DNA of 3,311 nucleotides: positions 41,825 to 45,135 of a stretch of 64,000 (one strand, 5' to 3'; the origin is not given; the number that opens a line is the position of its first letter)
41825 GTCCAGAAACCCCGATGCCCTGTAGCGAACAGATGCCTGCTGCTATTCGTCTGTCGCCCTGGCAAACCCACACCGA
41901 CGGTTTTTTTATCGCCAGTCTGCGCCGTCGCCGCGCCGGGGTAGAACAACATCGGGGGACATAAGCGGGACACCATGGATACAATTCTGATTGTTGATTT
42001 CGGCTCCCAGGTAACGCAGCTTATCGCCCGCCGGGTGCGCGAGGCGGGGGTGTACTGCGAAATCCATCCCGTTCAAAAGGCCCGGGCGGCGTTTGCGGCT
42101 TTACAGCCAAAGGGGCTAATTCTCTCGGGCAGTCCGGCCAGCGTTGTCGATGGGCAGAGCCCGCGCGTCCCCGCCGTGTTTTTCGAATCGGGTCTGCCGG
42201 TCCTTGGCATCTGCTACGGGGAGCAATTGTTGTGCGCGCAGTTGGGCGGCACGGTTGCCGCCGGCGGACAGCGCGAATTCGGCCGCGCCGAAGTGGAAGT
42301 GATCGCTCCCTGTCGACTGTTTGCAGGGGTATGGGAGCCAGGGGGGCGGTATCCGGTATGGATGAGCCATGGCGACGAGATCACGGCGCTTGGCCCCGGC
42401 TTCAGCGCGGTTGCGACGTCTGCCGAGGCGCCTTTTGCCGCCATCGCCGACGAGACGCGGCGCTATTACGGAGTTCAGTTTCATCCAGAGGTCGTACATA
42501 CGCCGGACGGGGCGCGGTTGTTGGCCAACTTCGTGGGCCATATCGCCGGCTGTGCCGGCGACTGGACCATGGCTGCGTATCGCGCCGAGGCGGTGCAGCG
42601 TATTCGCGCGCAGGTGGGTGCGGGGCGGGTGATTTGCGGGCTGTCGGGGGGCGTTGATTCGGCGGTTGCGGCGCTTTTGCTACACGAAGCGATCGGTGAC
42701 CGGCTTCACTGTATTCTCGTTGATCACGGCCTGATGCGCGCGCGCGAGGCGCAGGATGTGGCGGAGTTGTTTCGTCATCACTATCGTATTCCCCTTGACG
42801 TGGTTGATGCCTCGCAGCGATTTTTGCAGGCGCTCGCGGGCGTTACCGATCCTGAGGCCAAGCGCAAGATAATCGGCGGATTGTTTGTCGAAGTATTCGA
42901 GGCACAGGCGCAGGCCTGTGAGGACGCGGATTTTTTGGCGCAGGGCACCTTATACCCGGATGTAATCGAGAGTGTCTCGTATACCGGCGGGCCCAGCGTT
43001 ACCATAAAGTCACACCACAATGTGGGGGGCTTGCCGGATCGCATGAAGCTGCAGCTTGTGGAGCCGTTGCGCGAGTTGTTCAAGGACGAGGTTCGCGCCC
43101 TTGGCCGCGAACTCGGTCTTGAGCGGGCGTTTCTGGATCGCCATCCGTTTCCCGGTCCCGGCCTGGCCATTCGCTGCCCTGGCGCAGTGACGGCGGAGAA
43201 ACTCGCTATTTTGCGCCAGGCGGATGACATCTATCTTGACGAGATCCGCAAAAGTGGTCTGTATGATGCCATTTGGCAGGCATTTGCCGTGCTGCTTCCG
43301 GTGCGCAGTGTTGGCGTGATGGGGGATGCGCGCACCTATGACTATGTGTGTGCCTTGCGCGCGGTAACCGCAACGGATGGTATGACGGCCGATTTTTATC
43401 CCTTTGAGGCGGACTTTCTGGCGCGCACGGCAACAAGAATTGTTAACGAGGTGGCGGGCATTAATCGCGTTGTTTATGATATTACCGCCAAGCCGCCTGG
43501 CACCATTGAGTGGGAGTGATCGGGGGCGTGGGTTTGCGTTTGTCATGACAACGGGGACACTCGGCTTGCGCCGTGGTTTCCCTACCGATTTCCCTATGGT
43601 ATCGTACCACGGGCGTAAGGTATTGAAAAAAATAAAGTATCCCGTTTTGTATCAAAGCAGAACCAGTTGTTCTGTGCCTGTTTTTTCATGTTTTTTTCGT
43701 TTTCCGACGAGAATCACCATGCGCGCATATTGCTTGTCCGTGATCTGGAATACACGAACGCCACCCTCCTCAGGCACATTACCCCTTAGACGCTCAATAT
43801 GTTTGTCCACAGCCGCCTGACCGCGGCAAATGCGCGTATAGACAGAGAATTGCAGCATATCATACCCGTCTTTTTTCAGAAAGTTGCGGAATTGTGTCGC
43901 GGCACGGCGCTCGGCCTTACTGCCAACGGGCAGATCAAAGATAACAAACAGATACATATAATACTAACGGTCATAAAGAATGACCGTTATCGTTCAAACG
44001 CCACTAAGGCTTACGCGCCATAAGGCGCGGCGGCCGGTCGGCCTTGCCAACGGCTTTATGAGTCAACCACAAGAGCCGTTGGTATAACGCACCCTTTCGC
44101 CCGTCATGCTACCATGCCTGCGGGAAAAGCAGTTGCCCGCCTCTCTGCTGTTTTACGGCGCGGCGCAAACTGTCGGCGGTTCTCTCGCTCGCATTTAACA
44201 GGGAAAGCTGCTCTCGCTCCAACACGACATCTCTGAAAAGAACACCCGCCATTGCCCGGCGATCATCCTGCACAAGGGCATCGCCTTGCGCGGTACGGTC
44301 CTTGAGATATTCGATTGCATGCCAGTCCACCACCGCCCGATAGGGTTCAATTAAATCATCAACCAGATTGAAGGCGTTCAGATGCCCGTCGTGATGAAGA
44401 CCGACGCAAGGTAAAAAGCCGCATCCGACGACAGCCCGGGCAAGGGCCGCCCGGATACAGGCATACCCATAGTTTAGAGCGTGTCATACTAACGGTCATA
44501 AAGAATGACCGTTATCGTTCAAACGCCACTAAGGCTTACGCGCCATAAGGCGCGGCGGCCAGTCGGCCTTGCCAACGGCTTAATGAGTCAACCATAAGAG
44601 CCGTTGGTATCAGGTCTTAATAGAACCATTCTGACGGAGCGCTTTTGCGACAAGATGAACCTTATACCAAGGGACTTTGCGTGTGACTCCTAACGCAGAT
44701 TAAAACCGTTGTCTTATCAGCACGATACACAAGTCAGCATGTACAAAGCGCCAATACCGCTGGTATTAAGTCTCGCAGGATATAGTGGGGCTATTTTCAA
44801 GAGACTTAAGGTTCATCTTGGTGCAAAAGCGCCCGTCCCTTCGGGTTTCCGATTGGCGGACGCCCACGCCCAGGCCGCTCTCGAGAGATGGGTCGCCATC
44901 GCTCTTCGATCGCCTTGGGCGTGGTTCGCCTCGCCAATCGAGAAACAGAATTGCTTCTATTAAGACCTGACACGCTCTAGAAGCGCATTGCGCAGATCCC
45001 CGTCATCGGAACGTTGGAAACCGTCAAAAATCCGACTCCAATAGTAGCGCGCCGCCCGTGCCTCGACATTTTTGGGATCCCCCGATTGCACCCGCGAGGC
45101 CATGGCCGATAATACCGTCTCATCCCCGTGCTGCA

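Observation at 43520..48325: Type II-C CRISPR-Cas operon in an early stage of decay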

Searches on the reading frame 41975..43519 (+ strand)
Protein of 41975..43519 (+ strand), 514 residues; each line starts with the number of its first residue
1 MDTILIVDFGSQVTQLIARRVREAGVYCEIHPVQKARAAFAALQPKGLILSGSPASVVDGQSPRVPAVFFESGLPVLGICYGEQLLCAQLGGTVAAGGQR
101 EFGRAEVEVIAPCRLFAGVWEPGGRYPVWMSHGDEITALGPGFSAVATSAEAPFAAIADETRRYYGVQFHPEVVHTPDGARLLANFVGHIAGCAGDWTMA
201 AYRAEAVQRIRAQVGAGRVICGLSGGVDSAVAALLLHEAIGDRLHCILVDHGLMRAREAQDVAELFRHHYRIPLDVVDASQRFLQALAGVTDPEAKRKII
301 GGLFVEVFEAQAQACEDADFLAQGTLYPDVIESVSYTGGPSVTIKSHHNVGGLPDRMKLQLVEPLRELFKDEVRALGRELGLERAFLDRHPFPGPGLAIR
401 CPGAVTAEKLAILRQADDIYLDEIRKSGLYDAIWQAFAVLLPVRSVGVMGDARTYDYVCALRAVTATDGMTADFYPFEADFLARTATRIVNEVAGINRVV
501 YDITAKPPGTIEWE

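Call 3: search_protein_families(library=pfam, proteins=[window:41975-43519:+], max_evalue=0.01)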
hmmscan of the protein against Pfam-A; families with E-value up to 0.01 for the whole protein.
window:41975-43519:+ (514 aa): 8 families
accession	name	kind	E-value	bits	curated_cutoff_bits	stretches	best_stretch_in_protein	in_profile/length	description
PF00958.27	GMP_synt_C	-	7e-43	145.1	27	1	422-513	1-92/92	GMP synthase C terminal domain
PF00117.34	GATase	-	3.3e-38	131.7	22.8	1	5-187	1-187/190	Glutamine amidotransferase class-I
PF07722.19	Peptidase_C26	-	2.2e-08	34.6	20.5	1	71-172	103-219/219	Peptidase C26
PF02540.23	NAD_synthase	-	2.3e-08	33.9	21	1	212-266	14-69/242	NAD synthase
PF03054.22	tRNA_Me_trans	-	1.9e-05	24.9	20.6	1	218-241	2-25/202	tRNA methyl transferase HUP domain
PF06508.19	QueC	-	0.00016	21.7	22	1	219-280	2-61/210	Queuosine biosynthesis protein QueC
PF02568.20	ThiI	-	0.0062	16.6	20.5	0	216-264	3-50/197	Thiamine biosynthesis protein (ThiI)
PF24167.1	DUF7411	-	0.0085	16.1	28.7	0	223-377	7-144/194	Family of unknown function (DUF7411)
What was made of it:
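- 41975..43519 (+): guaA (GMP synthase). It is the native flank and the last gene of the conserved guaB-rsmB-guaA block. Pfam GMP_synt_C and GATase (call 3).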

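Call 27: find_encoding_contigs(protein=window:41975-43519:+, flank=1000, max_places=3)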
Protein window:41975-43519:+ (514 aa): no gene with exactly this product is on record in the collection.

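Call 31: find_homologous_proteins(query=window:41975-43519:+, max_evalue=1e-100)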
Query window:41975-43519:+ (514 aa): 8000 proteins with E <= 1e-100 among 8000 candidates; the best 120 are listed.
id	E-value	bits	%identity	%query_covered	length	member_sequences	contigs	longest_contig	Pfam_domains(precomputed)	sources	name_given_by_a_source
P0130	0.0e+0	1160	100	100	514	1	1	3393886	PF00958.28,PF07722.20,PF03054.23,PF00117.35,PF02540.24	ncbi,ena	-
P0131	1.6e-269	913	78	100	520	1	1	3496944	PF00958.28,PF07722.20,PF00117.35,PF02540.24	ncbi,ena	-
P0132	3.6e-262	889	75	100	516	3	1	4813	PF00958.28,PF07722.20,PF03054.23,PF00117.35,PF02540.24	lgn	-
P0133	2.1e-258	876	75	100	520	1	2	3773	PF00958.28,PF07722.20,PF03054.23,PF00117.35,PF02540.24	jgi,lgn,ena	jgi:GMP synthase (glutamine-hydrolysing)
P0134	8.5e-258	874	75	100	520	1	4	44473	PF00958.28,PF07722.20,PF03054.23,PF00117.35,PF02540.24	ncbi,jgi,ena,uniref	ncbi:glutamine-hydrolyzing GMP synthase [Chelativorans composti]|jgi:GMP synthase (glutamine-hydroly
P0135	9.0e-258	874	75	100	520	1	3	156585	PF00958.28,PF07722.20,PF03054.23,PF00117.35,PF02540.24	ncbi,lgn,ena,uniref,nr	ncbi:glutamine-hydrolyzing GMP synthase [Chelativorans intermedius]|uniref:GMP synthase [glutamine-h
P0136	1.0e-257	874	75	100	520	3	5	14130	PF00958.28,PF07722.20,PF03054.23,PF00117.35,PF02540.24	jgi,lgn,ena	-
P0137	1.9e-257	873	74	100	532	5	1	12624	PF00958.28,PF07722.20,PF03054.23,PF00117.35,PF02540.24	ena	-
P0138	2.4e-257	873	75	100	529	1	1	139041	PF00958.28,PF07722.20,PF00117.35,PF02540.24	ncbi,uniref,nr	ncbi:glutamine-hydrolyzing GMP synthase [Nitratireductor pacificus]|uniref:GMP synthase [glutamine-h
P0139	5.9e-257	872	75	100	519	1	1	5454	PF00958.28,PF07722.20,PF03054.23,PF00117.35,PF02540.24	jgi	jgi:GMP synthase (glutamine-hydrolysing)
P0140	7.7e-257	871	74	100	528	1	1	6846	PF00958.28,PF03054.23,PF00117.35,PF02540.24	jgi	jgi:GMP synthase (glutamine-hydrolysing)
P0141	9.3e-257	871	75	100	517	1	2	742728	PF00958.28,PF07722.20,PF03054.23,PF00117.35,PF02540.24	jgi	jgi:GMP synthase (glutamine-hydrolysing)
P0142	9.3e-257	871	75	100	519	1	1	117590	PF00958.28,PF07722.20,PF00117.35,PF02540.24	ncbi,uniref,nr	ncbi:glutamine-hydrolyzing GMP synthase [Nitratireductor sp. ZSWI3]|uniref:glutamine-hydrolyzing GMP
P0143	1.1e-256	871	74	100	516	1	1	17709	PF00958.28,PF07722.20,PF03054.23,PF00117.35,PF02540.24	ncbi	-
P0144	1.1e-256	871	74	100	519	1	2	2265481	PF00958.28,PF07722.20,PF00117.35,PF02540.24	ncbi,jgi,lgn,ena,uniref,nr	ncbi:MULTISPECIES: glutamine-hydrolyzing GMP synthase [Chelativorans]|jgi:GMP synthase (glutamine-hy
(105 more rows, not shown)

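Call 32: find_encoding_contigs(protein=P0131, flank=10000, max_places=2)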
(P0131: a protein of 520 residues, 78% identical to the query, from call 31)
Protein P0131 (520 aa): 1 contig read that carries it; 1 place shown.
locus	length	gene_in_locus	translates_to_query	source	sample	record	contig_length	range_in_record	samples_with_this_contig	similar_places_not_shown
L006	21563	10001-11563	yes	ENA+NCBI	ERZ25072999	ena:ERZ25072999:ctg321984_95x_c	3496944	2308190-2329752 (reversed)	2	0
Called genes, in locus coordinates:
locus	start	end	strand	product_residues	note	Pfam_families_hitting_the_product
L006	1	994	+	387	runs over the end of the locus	PF00155:Aminotran_1_2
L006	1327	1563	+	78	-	-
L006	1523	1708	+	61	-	-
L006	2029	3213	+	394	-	-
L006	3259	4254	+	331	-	PF19911:DUF6384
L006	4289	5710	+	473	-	-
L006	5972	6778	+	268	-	-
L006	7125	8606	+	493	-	PF00478:IMPDH, PF00571:CBS, PF01070:FMN_dh (faint), PF00571:CBS, PF03060:NMO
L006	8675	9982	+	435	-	PF01189:Methyltr_RsmB-F, PF01209:Ubie_methyltran (faint), PF03602:Cons_hypoth95 (weak), PF13649:Methyltransf_25 (faint), PF13847:Methyltransf_31 (weak)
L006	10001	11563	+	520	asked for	PF00117:GATase, PF07722:Peptidase_C26, PF02540:NAD_synthase (weak), PF00958:GMP_synt_C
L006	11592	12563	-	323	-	PF01965:DJ-1_PfpI, PF00165:HTH_AraC (weak), PF12833:HTH_18, PF00165:HTH_AraC (weak)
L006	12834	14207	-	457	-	-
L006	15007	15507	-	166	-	PF05164:ZapA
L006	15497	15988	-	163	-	-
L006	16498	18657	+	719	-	PF00456:Transketolase_N, PF13292:DXP_synthase_N (faint), PF02779:Transket_pyr, PF22613:Transketolase_C_1, PF02780:Transketolase_C (weak)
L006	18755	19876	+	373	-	PF00044:Gp_dh_N, PF02800:Gp_dh_C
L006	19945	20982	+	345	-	PF00274:Glycolytic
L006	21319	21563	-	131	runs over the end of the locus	PF21095:CarD_C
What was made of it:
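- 41975..43519 (+): The same block occurs in the nearest genome, L006 (call 32).
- The nearest genome has no CRISPR after guaA (call 32). The nearest relative genome is an ENA long-read metagenome contig (call 32), so the source may be one too.
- Tried and rejected: The closest genome by GuaA (78% identity, L006) has guaB-rsmB-guaA but an AraC-type gene after it, with no CRISPR and no lysR (call 32).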

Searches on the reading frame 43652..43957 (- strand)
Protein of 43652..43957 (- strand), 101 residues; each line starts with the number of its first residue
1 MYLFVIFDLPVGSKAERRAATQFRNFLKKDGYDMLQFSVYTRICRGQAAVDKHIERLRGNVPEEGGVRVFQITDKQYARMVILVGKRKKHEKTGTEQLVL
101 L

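Call 3: search_protein_families(library=pfam, proteins=[window:43652-43957:-], max_evalue=0.01)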
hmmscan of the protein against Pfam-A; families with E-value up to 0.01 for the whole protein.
window:43652-43957:- (101 aa): 1 family
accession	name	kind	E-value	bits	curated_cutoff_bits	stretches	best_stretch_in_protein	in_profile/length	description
PF09827.14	CRISPR_Cas2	-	1.3e-17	64.2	23.8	1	1-80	1-74/74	CRISPR associated protein Cas2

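Call 12: list_cluster_members(proteins=[P0001, P0003, P0004, P0005, P0006, P0009, P0010, P0014, window:43652-43957:-, window:41975-43519:+])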
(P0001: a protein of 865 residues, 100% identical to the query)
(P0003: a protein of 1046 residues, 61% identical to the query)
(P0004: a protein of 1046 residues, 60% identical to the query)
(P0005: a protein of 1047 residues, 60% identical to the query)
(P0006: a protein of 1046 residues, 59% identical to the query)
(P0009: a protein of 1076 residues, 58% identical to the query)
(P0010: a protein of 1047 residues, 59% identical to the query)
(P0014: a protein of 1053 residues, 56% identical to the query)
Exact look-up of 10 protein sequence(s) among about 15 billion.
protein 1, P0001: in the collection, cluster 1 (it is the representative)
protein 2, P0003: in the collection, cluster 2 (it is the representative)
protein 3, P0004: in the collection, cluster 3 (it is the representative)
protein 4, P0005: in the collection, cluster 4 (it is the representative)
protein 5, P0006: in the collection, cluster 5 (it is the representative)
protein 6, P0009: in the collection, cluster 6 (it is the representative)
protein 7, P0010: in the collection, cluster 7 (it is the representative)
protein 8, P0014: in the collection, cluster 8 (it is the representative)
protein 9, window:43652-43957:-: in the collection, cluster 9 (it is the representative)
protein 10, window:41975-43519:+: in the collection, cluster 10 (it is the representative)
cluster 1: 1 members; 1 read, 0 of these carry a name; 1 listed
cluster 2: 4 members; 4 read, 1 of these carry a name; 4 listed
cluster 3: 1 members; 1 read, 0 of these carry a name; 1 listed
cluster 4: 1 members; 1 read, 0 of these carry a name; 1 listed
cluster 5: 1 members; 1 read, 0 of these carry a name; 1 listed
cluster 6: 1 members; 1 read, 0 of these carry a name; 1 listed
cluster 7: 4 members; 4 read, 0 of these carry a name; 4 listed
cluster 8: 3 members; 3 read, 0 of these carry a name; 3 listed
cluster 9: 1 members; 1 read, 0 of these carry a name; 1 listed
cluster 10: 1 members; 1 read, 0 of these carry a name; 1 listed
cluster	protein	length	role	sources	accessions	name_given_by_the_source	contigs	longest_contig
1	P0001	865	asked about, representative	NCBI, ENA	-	-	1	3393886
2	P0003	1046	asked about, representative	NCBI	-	-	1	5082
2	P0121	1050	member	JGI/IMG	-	CRISPR-associated endonuclease Csn1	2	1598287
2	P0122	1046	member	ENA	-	-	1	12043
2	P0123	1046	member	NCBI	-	-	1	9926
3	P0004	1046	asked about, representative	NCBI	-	-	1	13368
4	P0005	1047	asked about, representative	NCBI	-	-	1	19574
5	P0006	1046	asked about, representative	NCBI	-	-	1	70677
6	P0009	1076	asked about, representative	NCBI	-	-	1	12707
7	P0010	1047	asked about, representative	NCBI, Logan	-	-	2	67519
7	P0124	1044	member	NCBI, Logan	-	-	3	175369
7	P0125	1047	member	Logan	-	-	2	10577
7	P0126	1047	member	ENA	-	-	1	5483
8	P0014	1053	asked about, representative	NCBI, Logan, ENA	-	-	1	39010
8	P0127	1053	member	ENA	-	-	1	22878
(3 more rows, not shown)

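Call 48: search_protein_families(library=ncbifam, proteins=[window:43652-43957:-], max_evalue=0.001)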
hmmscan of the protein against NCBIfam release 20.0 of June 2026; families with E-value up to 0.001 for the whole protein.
window:43652-43957:- (101 aa): 1 family
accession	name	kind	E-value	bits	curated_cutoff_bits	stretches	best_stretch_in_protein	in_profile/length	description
TIGR01573.1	cas2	equivalog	3.7e-24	84.8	24.5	1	1-95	1-90/96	CRISPR-associated endonuclease Cas2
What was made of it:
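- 43652..43957 (-): cas2, an intact 101-aa ORF. Pfam CRISPR_Cas2 and TIGR01573 (calls 3, 48).
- Calls 3 and 48.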

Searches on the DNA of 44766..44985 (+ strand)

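Call 28: search_dna_similar(query=window:44766-44985:+, collection=plasmids, mode=distant, max_rows=15)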
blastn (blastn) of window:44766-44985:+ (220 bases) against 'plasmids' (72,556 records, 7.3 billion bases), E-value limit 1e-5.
Records with a match: 4; places in all: 5; records where one place covers at least 80% of the query: 0.
Best place of each record, by identity: 60-80% 4.
By first word of the organism name: Phyllobacterium 3; Aminobacter 1.
By predicted mobility (MOB-suite, as given by PLSDB): non-mobilizable 4.
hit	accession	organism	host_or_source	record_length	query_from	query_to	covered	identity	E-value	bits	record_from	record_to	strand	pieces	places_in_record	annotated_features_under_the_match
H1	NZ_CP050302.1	Phyllobacterium sp. 628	Oxytropis pumilio,cell culture,root ...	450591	53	198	66%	74.5%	7e-13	82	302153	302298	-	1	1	none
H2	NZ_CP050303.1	Phyllobacterium sp. 628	Oxytropis pumilio,cell culture,root ...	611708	53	198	66%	73.8%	9e-12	77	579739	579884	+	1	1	none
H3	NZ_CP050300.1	Phyllobacterium sp. 628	Oxytropis pumilio,cell culture,root ...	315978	53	198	66%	73.2%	4e-10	73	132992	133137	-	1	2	none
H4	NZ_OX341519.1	Aminobacter niigataensis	-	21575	79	216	63%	72.9%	2e-8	67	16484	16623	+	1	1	none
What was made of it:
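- Tried and rejected: A plasmid search with element A gave only matches of about 74% identity in Phyllobacterium and Aminobacter plasmids, with no annotation (call 28).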
